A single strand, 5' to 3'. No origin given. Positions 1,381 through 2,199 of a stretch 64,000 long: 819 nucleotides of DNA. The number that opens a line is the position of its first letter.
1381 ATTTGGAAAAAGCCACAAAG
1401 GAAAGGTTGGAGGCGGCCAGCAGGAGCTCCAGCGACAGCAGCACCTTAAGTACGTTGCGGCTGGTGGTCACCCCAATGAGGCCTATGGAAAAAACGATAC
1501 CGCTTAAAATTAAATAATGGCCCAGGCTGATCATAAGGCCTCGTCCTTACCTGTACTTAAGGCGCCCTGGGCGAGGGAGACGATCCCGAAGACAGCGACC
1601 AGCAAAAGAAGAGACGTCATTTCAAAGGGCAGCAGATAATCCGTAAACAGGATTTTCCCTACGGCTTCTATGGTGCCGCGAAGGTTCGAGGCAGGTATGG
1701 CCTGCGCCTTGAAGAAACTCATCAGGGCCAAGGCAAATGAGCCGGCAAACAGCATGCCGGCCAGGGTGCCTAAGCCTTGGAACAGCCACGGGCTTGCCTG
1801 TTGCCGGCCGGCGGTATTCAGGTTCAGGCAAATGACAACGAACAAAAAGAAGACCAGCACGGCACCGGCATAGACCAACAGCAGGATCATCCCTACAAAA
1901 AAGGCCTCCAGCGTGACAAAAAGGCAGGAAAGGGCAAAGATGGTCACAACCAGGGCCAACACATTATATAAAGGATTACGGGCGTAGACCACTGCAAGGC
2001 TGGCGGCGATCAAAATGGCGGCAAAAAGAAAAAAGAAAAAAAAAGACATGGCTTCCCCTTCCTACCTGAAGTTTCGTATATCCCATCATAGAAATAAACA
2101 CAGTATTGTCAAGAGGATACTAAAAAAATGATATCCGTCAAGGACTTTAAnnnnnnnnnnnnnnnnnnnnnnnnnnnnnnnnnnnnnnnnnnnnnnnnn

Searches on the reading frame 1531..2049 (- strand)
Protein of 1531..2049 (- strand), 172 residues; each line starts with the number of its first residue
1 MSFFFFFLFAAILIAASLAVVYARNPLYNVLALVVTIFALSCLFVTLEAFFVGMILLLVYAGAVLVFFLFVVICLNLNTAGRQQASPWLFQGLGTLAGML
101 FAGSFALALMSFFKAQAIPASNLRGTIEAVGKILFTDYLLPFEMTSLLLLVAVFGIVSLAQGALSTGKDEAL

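Call 11: search_protein_families(library=pfam, proteins=[window:1531-2049:-], max_evalue=0.001)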
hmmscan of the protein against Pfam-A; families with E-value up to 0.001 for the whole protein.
window:1531-2049:- (172 aa): 1 family
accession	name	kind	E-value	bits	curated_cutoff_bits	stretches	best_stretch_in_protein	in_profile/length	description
PF00499.25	Oxidored_q3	-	2.5e-31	108.8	33.2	1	17-159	2-146/146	NADH-ubiquinone/plastoquinone oxidoreductase chain 6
